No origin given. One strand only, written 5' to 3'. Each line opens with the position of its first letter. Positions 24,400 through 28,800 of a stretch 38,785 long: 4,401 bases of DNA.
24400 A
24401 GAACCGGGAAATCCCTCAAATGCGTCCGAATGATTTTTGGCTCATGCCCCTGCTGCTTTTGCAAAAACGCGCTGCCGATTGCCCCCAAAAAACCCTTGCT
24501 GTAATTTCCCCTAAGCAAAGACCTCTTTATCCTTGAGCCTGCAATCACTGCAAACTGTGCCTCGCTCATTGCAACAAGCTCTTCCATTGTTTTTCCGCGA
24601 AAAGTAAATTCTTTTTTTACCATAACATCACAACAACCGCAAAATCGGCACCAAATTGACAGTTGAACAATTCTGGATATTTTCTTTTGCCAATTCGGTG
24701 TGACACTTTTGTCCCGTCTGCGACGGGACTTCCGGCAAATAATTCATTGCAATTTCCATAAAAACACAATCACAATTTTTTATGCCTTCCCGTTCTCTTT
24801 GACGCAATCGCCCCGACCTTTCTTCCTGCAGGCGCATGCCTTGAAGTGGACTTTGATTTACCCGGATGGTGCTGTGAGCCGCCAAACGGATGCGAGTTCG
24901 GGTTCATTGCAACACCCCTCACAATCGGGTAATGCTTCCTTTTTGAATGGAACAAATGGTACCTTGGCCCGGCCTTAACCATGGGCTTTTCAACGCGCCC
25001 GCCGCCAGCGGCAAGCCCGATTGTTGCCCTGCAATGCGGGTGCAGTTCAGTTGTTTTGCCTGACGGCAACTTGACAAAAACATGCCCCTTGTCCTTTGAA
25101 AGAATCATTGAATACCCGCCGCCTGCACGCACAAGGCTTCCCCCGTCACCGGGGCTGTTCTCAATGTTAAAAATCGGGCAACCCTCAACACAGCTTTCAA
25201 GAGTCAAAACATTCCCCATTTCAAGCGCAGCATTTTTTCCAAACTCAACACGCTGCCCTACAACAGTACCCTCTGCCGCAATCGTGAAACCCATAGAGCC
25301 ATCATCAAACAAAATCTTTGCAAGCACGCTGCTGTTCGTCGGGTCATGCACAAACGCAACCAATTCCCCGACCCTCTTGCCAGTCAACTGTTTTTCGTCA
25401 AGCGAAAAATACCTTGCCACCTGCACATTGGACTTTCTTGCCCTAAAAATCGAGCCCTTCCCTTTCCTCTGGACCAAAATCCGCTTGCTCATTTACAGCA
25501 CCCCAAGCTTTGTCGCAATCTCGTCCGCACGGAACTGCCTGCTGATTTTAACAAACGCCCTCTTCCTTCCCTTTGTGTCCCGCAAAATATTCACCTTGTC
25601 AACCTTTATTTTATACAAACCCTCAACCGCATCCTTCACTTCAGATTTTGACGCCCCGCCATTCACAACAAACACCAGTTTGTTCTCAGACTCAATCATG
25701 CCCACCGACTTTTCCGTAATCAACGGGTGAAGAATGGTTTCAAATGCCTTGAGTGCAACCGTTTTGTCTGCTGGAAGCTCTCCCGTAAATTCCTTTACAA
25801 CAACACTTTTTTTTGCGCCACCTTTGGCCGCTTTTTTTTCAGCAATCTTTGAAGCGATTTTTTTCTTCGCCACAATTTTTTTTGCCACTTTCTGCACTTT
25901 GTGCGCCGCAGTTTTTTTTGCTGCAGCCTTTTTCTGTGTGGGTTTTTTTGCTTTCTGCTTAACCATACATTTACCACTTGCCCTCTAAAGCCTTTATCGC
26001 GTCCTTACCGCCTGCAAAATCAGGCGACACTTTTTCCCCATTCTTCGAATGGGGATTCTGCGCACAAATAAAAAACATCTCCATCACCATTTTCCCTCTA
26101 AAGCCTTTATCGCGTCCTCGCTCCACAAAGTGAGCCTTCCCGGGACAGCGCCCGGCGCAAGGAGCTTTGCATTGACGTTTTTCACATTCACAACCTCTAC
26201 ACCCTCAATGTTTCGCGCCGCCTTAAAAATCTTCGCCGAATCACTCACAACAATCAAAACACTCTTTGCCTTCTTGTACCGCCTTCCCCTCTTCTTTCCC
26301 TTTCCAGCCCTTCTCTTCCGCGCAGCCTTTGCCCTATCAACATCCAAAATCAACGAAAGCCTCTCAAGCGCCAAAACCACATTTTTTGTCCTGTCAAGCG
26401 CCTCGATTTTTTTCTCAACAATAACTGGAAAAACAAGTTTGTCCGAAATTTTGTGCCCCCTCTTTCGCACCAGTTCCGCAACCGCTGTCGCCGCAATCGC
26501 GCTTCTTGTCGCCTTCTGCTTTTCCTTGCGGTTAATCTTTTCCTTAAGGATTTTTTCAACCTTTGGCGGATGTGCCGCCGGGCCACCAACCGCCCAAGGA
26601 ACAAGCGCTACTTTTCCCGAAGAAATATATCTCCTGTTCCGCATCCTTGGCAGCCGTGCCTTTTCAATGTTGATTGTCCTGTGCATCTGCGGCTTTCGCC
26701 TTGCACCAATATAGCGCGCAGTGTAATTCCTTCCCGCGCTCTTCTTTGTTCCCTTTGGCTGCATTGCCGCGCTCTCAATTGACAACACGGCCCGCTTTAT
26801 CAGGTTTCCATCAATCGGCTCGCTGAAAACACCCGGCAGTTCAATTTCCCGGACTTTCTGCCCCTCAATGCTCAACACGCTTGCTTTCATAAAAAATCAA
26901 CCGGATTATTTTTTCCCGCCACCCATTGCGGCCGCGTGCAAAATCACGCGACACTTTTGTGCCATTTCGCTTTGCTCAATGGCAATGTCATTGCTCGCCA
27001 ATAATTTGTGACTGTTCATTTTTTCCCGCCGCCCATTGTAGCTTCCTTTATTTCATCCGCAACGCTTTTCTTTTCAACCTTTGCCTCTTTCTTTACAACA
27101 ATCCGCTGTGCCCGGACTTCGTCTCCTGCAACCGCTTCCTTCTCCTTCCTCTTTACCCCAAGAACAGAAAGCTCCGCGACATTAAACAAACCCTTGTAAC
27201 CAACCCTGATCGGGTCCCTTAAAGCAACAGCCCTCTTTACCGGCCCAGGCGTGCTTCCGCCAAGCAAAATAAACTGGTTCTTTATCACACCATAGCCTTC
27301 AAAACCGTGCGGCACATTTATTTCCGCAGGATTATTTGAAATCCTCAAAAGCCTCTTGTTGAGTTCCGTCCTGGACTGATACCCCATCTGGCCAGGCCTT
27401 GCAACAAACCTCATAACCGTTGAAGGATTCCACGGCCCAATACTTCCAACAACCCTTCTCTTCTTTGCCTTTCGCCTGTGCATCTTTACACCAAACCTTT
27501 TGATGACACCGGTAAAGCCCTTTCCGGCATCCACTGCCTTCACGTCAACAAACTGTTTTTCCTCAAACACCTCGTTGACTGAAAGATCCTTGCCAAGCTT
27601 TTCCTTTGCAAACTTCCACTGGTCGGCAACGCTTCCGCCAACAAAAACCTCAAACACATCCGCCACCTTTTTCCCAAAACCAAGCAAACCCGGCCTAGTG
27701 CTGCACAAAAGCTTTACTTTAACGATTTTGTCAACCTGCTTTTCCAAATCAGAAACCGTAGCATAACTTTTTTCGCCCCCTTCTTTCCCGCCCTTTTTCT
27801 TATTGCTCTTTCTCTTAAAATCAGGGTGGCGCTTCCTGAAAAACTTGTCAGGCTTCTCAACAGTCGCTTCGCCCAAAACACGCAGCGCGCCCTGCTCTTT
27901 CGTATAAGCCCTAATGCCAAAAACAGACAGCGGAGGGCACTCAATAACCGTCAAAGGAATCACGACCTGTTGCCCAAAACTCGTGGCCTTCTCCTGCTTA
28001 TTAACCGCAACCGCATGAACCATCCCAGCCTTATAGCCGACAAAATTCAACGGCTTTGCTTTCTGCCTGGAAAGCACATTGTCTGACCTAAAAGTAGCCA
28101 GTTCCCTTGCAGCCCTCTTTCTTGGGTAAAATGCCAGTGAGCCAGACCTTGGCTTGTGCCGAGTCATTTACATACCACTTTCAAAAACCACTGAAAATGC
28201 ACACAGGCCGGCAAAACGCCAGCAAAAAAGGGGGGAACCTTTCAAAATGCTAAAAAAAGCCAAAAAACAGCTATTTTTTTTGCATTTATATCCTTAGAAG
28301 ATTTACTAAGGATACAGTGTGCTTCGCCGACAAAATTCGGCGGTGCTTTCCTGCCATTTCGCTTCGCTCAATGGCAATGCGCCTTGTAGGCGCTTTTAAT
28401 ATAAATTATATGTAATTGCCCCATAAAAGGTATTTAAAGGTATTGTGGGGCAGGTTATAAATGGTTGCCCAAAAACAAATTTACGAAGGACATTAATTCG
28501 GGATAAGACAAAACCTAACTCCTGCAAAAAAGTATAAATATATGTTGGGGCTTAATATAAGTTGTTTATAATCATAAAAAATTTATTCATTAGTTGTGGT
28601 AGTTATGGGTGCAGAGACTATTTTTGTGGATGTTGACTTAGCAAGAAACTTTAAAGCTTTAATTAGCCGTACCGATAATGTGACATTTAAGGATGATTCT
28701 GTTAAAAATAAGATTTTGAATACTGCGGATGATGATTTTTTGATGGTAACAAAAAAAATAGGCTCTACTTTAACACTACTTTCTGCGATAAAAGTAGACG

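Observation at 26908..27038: Hairpin element at the L3/L4 junction is bracketed by a 21-nt duplication of the L3 stop region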

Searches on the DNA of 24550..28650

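Call 60: search_rna_families(source=window, start=24550, end=28650, threshold=evalue, max_evalue=5)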
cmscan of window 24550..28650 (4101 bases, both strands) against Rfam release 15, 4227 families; matches with E-value up to 5: 0.
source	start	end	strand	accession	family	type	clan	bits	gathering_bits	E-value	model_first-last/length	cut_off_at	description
